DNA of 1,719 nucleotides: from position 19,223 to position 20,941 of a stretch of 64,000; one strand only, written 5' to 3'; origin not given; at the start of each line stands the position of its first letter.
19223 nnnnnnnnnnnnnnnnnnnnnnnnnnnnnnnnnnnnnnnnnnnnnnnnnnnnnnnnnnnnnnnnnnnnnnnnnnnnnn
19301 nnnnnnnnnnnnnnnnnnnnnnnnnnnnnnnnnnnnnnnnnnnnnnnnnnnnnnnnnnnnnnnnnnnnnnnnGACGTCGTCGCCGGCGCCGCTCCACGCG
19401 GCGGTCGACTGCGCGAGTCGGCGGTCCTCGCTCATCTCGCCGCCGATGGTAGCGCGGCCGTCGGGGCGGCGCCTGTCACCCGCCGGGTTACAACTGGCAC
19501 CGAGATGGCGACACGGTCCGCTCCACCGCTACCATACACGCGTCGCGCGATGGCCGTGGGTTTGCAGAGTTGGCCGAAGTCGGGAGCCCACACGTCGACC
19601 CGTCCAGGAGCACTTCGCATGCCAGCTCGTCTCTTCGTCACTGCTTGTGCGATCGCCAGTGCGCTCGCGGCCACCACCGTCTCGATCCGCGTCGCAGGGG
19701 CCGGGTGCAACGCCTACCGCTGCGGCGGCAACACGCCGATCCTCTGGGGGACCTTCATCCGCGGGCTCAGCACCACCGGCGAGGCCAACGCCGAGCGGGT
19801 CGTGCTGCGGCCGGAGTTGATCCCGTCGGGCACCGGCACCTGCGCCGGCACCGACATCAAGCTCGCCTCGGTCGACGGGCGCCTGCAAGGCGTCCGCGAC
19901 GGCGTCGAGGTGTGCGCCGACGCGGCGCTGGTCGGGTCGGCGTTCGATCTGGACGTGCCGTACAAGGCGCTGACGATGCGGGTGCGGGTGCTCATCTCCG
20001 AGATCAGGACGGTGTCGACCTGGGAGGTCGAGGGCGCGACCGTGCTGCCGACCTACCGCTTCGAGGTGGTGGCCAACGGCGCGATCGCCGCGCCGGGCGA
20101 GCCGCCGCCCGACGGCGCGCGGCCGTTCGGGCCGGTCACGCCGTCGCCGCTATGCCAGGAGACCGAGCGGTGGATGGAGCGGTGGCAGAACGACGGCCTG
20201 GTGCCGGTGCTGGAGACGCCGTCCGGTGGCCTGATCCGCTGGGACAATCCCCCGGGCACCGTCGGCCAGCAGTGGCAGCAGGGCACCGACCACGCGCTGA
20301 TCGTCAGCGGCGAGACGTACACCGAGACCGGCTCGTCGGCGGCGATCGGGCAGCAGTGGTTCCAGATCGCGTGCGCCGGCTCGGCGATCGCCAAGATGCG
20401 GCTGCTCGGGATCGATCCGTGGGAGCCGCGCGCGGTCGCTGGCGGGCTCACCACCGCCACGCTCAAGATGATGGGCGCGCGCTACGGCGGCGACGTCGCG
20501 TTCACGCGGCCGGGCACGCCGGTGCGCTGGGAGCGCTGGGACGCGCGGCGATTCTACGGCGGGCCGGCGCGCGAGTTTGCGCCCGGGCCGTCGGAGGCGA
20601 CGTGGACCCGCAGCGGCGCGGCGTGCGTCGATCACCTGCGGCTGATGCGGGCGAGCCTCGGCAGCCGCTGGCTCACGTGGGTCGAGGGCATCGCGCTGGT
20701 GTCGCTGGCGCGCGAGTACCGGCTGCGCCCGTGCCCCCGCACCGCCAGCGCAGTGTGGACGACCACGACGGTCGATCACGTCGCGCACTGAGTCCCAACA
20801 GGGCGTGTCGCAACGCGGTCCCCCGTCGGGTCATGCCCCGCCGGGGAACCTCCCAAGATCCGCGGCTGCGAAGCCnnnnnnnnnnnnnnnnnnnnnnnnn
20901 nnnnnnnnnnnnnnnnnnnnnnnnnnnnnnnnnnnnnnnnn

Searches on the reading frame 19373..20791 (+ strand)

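Call 64: search_protein_families(library=pfam, proteins=[window:19373-20791:+], max_evalue=0.0001)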
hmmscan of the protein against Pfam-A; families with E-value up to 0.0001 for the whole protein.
window:19373-20791:+ (472 aa): 1 family
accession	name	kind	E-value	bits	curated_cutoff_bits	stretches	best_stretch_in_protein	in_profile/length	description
PF20032.4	ADYC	-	4.8e-20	72.9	27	1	303-423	58-174/176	ADYC domain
